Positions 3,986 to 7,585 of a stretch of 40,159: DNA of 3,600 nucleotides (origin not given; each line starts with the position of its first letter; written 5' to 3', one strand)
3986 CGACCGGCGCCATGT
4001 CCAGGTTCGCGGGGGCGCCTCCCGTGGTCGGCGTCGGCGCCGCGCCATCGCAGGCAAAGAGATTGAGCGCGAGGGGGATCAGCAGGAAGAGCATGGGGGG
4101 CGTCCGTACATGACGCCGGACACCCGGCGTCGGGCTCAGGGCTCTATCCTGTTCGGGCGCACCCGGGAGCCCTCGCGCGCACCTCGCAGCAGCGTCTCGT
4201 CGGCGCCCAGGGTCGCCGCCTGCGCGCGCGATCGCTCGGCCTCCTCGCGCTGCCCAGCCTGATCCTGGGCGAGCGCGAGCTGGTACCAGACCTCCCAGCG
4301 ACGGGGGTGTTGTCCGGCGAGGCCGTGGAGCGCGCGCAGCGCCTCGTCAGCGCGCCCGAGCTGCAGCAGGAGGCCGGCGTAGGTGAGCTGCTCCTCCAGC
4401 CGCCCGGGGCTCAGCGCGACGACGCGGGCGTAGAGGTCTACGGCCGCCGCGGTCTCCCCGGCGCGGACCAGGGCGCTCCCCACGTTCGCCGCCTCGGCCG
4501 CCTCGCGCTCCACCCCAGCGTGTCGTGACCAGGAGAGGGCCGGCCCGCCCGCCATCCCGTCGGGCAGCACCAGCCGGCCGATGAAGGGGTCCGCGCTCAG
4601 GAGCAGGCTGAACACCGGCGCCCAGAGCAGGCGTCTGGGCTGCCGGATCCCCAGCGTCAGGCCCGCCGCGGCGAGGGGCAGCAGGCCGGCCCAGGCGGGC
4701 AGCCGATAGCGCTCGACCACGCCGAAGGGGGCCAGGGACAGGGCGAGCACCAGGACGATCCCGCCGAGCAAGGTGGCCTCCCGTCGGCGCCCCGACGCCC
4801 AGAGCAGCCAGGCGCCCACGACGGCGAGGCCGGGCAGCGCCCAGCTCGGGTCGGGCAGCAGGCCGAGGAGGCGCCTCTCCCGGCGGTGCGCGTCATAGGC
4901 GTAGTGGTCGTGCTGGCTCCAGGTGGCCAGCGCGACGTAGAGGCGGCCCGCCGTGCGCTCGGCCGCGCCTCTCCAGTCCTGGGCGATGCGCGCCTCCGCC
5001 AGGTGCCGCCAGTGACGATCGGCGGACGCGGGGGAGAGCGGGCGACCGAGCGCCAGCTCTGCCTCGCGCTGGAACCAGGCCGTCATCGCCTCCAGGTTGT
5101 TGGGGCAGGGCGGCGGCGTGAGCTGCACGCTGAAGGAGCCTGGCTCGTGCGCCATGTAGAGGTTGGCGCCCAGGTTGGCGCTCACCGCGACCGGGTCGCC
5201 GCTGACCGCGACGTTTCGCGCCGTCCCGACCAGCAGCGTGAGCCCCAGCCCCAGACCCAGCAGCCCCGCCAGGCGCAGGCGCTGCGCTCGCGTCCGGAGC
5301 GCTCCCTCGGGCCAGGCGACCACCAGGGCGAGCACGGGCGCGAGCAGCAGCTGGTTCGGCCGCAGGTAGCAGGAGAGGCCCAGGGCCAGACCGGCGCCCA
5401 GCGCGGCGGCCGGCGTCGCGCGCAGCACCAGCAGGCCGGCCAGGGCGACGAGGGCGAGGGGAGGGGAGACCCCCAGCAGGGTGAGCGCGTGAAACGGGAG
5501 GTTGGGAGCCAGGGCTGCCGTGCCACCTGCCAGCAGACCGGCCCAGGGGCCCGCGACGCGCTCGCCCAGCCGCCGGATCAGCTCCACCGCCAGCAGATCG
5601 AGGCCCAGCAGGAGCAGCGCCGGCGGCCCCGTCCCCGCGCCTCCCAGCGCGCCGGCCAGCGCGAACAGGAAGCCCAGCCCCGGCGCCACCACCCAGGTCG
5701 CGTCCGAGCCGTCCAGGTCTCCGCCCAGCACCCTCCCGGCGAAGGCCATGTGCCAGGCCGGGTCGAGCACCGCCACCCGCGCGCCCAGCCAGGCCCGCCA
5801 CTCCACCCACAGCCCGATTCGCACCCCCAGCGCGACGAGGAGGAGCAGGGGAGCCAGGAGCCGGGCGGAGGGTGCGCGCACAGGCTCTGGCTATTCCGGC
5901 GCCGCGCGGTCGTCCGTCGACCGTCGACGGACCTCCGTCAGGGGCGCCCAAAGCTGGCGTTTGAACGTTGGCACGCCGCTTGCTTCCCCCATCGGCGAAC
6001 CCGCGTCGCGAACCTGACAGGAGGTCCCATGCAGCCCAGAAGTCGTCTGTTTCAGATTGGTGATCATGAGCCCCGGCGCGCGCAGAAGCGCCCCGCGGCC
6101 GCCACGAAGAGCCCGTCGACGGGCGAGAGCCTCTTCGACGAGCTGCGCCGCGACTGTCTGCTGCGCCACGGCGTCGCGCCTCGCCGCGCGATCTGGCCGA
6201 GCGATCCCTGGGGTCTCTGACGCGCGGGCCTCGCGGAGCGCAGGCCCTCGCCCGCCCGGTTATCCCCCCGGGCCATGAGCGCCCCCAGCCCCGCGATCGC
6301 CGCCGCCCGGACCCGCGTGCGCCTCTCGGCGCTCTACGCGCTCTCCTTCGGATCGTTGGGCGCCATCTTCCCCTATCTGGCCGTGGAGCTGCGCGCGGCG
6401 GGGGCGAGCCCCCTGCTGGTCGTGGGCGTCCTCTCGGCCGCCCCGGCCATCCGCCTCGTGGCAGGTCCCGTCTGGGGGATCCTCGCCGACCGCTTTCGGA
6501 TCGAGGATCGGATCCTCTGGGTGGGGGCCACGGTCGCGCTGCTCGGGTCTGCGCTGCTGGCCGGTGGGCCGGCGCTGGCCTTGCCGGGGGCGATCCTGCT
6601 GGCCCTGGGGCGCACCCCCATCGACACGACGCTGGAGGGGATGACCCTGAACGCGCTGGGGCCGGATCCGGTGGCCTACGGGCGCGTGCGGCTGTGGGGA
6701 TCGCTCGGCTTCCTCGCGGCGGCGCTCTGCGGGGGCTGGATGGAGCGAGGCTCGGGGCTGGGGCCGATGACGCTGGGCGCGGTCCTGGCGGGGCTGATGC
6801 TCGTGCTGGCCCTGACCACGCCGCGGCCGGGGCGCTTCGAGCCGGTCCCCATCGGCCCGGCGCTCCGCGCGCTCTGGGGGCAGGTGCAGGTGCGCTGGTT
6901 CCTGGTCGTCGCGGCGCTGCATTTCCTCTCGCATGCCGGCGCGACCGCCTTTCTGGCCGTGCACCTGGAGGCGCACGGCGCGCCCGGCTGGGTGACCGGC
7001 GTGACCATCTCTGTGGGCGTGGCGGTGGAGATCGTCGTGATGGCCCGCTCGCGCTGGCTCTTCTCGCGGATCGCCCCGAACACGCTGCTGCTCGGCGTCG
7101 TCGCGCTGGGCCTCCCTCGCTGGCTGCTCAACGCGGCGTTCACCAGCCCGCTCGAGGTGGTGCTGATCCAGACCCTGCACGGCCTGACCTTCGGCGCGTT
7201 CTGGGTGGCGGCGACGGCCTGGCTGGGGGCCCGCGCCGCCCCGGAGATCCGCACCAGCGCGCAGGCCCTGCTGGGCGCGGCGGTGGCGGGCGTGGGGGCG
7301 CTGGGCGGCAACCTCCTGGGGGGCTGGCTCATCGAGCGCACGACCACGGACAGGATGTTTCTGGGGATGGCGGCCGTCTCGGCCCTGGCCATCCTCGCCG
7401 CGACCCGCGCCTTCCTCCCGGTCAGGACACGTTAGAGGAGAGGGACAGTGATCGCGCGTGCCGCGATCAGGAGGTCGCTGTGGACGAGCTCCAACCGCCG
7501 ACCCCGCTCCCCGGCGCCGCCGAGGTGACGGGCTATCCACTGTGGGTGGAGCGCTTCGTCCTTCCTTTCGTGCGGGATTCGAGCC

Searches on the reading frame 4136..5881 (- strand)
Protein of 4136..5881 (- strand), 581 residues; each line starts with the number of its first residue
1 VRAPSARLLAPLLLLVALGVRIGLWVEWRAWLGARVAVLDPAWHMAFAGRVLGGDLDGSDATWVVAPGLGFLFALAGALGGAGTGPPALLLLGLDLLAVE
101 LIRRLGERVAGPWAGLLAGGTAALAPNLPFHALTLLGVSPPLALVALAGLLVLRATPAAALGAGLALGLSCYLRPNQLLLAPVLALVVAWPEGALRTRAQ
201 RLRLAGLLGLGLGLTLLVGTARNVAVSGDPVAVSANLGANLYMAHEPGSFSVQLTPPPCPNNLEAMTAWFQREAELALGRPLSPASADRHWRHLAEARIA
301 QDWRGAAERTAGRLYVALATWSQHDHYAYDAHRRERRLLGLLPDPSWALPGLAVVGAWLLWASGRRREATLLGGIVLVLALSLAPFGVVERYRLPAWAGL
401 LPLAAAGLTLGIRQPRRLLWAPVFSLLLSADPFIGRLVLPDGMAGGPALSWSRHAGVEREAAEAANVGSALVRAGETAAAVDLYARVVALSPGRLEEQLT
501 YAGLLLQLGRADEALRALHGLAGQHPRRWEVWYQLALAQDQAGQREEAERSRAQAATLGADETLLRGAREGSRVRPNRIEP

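Call 45: search_protein_families(library=pfam, proteins=[window:4136-5881:-], max_evalue=0.01)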
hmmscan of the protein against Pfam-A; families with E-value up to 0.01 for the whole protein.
window:4136-5881:- (581 aa): 7 families
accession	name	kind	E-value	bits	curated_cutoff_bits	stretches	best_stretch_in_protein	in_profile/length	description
PF14559.12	TPR_19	-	9.6e-09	35.9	25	2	471-526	1-56/68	Tetratricopeptide repeat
PF13428.12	TPR_14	-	0.00017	22.4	23.5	1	496-536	2-42/44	Tetratricopeptide repeat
PF03704.23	BTAD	-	0.00029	21.7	22.1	1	456-551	20-118/146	Bacterial transcriptional activator domain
PF13174.12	TPR_6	-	0.00033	21.6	26.3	0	530-548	1-19/33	Tetratricopeptide repeat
PF07719.23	TPR_2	-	0.0015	18.9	27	0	530-550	2-22/34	Tetratricopeptide repeat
PF12895.13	ANAPC3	-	0.0036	18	27.2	1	478-549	6-76/82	Anaphase-promoting complex, cyclosome, subunit 3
PF13429.12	TPR_15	-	0.0092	15.9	26.2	1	500-556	219-275/280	Tetratricopeptide repeat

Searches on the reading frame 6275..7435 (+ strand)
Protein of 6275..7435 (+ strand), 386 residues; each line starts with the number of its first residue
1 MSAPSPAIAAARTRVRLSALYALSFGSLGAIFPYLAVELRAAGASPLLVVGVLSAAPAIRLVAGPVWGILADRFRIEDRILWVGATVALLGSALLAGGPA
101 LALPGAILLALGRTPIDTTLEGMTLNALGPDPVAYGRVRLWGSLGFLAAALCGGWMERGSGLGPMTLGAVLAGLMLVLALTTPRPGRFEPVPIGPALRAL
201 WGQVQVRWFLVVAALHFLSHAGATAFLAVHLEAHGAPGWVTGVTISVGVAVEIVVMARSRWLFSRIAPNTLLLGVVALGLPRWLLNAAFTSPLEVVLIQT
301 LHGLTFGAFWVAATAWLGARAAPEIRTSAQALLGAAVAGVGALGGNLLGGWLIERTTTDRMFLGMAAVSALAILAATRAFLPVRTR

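Call 45: search_protein_families(library=pfam, proteins=[window:6275-7435:+], max_evalue=0.01)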
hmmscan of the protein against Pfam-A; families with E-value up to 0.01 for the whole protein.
window:6275-7435:+ (386 aa): 4 families
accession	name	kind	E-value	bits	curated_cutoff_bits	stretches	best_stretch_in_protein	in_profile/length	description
PF12832.13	MFS_1_like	-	6.5e-50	170.7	25.2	1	15-362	2-371/373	MFS_1 like family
PF07690.21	MFS_1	-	9.8e-16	58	33.4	2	19-278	6-277/347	Major Facilitator Superfamily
PF03825.22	Nuc_H_symport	-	3.5e-15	56.4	25.9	1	13-373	3-384/400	Nucleoside H+ symporter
PF01306.25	LacY_symp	-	5.2e-09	35.8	24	1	225-312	245-332/413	LacY proton/sugar symporter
